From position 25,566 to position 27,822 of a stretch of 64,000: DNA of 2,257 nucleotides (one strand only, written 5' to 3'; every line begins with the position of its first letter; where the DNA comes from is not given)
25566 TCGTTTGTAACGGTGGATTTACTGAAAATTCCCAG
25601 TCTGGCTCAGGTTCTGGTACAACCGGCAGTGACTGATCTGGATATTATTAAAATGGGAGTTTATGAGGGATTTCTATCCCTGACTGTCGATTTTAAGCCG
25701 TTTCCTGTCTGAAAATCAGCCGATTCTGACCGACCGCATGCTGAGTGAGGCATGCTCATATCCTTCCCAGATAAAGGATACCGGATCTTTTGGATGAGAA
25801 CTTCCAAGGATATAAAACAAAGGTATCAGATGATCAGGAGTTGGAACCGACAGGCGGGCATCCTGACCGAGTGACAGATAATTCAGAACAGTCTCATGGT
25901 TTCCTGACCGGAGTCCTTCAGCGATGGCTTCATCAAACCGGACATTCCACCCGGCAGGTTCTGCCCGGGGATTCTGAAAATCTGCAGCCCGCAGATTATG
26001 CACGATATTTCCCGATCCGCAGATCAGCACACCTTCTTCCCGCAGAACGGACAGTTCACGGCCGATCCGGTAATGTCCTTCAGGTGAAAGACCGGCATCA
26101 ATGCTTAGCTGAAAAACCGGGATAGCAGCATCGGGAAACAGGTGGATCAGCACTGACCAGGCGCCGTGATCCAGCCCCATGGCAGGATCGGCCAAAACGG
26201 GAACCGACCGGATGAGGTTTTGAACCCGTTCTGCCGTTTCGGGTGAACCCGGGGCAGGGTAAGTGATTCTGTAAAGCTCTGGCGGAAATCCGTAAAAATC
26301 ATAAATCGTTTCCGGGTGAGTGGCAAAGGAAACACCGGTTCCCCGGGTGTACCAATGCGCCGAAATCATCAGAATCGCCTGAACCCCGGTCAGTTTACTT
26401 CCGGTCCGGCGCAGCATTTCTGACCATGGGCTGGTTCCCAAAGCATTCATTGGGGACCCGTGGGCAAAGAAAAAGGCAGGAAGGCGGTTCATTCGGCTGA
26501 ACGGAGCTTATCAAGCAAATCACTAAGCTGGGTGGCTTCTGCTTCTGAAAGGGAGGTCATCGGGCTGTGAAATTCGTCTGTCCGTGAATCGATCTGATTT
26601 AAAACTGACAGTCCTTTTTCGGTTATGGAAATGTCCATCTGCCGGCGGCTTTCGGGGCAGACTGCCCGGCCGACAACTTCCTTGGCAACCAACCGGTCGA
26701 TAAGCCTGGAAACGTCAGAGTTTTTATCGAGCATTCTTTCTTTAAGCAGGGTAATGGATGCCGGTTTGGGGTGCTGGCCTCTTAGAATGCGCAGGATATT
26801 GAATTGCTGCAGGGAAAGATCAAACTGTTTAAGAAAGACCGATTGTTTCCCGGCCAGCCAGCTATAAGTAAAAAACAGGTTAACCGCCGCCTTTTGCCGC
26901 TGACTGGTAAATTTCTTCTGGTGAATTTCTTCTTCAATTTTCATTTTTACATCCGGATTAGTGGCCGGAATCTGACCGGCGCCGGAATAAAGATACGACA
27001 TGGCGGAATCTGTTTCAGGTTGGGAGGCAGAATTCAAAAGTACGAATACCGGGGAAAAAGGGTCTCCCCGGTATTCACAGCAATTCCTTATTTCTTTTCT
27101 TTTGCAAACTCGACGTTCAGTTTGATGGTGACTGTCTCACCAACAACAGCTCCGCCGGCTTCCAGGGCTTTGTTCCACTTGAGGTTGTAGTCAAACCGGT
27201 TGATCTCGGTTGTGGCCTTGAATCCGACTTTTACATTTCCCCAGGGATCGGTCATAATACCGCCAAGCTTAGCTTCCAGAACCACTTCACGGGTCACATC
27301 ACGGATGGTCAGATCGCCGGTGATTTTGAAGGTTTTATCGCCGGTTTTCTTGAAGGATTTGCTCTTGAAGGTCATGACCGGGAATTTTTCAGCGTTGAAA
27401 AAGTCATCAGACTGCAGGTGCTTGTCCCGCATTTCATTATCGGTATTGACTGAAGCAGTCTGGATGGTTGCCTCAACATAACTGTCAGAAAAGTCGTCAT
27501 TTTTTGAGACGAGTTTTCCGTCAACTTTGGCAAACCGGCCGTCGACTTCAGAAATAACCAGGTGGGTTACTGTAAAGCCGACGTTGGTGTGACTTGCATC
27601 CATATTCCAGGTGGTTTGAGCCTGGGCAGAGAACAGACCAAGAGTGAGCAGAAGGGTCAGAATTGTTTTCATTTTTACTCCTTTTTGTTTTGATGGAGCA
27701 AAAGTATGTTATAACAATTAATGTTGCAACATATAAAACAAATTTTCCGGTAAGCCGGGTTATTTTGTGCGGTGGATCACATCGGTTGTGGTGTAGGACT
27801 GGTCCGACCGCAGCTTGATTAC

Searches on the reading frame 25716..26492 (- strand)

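Call 50: search_protein_families(library=pfam, proteins=[window:25716-26492:-], max_evalue=0.0001)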
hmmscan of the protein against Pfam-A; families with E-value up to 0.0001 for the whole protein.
window:25716-26492:- (258 aa): 1 family
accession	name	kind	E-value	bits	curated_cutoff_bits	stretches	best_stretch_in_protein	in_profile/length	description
PF02900.23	LigB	-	7.2e-23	81.4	26.3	1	33-231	41-243/269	Catalytic LigB subunit of aromatic ring-opening dioxygenase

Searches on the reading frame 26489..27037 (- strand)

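Call 50: search_protein_families(library=pfam, proteins=[window:26489-27037:-], max_evalue=0.0001)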
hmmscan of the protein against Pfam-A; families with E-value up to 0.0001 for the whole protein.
window:26489-27037:- (182 aa): 2 families
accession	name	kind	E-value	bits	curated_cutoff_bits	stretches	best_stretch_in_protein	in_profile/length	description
PF01047.28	MarR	-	7.3e-07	29.4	24.6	1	74-133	1-58/59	MarR family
PF12802.13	MarR_2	-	7.5e-06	26.5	27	1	73-133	2-61/61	MarR family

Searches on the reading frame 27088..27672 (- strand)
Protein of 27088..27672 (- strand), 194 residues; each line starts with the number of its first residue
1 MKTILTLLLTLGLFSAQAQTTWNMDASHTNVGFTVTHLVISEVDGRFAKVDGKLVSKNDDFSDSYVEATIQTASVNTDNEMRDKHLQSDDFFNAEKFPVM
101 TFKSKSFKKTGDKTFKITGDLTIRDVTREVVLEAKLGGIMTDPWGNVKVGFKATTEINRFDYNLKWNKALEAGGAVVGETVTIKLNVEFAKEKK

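Call 50: search_protein_families(library=pfam, proteins=[window:27088-27672:-], max_evalue=0.0001)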
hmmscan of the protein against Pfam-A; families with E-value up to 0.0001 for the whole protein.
window:27088-27672:- (194 aa): 1 family
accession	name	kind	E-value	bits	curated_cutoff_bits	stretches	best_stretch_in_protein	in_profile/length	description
PF04264.18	YceI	-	2.4e-49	168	23.7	1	22-189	1-150/150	YceI-like domain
